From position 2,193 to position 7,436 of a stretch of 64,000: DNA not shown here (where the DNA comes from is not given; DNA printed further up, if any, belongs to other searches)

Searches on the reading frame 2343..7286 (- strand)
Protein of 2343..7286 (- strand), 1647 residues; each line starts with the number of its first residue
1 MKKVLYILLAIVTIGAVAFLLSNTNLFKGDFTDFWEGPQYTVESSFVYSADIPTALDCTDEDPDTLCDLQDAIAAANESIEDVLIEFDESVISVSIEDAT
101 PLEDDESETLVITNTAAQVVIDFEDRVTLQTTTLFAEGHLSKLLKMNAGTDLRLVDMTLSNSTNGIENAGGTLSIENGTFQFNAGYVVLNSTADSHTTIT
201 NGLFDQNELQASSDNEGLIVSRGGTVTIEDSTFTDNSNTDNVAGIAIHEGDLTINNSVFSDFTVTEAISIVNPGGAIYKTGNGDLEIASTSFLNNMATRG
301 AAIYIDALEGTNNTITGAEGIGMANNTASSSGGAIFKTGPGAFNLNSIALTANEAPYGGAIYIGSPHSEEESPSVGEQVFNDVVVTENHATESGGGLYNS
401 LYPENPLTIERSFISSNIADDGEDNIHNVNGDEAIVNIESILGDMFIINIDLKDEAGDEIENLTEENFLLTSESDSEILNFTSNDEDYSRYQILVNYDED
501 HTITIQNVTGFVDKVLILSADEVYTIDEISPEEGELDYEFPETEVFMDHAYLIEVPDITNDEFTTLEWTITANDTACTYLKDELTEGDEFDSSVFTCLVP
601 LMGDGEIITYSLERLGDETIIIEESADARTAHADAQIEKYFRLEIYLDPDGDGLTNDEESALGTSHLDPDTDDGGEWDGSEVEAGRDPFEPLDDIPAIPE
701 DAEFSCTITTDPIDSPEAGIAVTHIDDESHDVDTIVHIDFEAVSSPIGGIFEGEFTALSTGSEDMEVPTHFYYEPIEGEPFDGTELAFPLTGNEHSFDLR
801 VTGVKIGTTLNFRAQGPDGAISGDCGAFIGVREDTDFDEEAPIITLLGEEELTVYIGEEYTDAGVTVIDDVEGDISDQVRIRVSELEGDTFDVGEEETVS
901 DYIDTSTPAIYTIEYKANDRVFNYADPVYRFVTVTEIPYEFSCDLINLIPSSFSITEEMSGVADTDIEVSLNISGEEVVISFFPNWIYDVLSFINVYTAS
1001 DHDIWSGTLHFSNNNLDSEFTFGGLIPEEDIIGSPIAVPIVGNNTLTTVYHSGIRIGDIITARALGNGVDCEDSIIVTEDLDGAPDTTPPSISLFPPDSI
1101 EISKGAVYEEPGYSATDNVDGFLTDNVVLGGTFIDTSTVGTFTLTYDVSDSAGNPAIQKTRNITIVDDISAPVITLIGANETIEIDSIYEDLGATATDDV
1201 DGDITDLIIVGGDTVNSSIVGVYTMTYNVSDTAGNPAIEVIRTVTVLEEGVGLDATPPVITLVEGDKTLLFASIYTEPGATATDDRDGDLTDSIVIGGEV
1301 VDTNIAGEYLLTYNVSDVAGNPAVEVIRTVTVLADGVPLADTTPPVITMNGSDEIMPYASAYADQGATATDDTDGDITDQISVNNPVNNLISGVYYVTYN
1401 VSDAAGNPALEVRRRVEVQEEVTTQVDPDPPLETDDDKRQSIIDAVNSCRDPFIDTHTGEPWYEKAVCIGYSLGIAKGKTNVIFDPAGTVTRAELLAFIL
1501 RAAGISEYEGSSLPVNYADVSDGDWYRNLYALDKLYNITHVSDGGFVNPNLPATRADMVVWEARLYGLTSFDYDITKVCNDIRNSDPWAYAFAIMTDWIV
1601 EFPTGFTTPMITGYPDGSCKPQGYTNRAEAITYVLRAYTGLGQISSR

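Call 90: search_protein_families(library=pfam, proteins=[window:2343-7286:-], max_evalue=0.00001)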
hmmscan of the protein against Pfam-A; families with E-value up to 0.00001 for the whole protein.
window:2343-7286:- (1647 aa): 3 families
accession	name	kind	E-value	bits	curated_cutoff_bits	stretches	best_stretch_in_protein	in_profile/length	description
PF16403.11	Bact_surface_Ig-like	-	3.3e-67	222.9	27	4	1098-1165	7-71/71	Bacterial surface protein, Ig-like domain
PF00395.25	SLH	-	2.6e-12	47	20.8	0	1455-1495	4-43/44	S-layer homology domain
PF02494.22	HYR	-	7.2e-06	26.7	21.7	0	1341-1411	2-74/81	HYR domain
